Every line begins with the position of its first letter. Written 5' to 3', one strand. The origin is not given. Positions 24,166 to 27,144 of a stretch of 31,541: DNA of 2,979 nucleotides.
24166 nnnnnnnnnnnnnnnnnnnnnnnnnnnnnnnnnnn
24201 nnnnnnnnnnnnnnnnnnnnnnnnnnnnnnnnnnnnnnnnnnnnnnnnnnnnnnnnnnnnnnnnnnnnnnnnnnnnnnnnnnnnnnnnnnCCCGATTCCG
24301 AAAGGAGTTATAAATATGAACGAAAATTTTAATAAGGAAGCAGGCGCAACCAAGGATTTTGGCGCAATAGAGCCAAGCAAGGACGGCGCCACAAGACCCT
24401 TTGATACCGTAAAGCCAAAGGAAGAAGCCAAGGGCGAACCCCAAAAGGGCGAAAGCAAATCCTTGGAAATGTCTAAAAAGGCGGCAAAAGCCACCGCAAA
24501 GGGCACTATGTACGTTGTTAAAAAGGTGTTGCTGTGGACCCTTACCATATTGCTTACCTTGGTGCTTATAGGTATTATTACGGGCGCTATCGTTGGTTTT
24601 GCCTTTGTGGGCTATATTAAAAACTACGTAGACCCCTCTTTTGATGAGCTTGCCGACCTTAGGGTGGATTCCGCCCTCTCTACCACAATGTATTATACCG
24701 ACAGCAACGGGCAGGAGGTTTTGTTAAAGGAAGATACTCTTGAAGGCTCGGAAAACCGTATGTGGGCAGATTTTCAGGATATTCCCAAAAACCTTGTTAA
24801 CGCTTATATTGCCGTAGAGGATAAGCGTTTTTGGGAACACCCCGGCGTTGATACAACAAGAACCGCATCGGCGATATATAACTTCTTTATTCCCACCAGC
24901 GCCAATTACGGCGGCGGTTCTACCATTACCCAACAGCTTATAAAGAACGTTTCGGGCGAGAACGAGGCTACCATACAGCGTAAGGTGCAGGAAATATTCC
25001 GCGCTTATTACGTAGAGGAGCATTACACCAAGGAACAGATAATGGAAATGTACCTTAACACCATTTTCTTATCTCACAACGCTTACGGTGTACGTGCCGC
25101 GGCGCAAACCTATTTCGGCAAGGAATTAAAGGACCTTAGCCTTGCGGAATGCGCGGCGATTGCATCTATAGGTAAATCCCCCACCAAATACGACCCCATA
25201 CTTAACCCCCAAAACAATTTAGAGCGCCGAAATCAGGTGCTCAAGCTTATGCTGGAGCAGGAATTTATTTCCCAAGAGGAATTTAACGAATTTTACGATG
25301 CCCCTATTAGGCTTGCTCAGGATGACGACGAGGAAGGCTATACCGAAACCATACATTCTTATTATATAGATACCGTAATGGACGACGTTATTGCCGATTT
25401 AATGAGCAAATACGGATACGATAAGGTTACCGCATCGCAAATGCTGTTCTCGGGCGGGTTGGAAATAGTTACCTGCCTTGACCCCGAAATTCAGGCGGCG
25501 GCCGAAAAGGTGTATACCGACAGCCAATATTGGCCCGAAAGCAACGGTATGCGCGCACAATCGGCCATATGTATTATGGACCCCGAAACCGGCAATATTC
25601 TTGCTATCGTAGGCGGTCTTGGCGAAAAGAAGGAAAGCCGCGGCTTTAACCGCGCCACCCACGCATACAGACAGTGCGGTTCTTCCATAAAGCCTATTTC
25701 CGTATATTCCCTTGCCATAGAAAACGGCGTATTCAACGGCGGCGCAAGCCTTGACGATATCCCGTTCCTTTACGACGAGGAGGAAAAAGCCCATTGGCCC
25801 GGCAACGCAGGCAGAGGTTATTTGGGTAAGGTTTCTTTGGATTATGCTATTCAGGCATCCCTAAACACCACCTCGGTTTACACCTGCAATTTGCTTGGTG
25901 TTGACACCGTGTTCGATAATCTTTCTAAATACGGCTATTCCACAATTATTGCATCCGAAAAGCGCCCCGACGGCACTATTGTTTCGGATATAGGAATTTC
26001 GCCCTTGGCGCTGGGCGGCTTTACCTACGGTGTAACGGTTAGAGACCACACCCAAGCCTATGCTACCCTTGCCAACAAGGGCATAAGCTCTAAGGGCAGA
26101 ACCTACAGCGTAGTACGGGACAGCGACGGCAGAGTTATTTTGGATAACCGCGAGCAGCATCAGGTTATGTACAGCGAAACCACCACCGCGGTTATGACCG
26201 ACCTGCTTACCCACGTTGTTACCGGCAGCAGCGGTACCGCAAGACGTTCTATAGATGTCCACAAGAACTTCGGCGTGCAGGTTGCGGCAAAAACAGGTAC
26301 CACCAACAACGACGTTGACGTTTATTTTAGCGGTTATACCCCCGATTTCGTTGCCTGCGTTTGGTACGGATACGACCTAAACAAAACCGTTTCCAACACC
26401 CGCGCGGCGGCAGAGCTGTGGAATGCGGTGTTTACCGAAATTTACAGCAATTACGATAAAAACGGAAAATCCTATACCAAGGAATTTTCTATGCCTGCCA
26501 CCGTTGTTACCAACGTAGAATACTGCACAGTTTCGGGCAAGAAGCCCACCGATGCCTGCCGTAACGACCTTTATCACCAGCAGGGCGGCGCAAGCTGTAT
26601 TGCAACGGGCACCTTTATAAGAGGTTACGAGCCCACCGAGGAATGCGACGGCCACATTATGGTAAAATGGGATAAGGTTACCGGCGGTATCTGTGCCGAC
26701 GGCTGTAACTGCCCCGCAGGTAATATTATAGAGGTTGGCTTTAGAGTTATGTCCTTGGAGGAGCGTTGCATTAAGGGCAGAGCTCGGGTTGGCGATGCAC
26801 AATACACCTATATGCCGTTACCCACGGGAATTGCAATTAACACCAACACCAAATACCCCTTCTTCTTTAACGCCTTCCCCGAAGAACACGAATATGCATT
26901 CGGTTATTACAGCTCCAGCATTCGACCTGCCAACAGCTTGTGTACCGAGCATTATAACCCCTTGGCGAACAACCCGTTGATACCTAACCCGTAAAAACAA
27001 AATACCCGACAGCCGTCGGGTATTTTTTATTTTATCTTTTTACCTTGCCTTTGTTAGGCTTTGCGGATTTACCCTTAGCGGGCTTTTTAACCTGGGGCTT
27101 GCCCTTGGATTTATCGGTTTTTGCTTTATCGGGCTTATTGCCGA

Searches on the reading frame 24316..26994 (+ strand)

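Call 7: search_protein_families(library=pfam, proteins=[window:24316-26994:+], max_evalue=0.001)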
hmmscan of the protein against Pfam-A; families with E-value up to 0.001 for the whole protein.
window:24316-26994:+ (892 aa): 2 families
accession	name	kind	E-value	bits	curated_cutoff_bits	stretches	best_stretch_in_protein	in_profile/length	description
PF00912.28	Transgly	-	6e-59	198.9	27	1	143-312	9-177/178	Transglycosylase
PF00905.27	Transpeptidase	-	7.5e-23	81.6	22.1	1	418-677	3-267/299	Penicillin binding protein transpeptidase domain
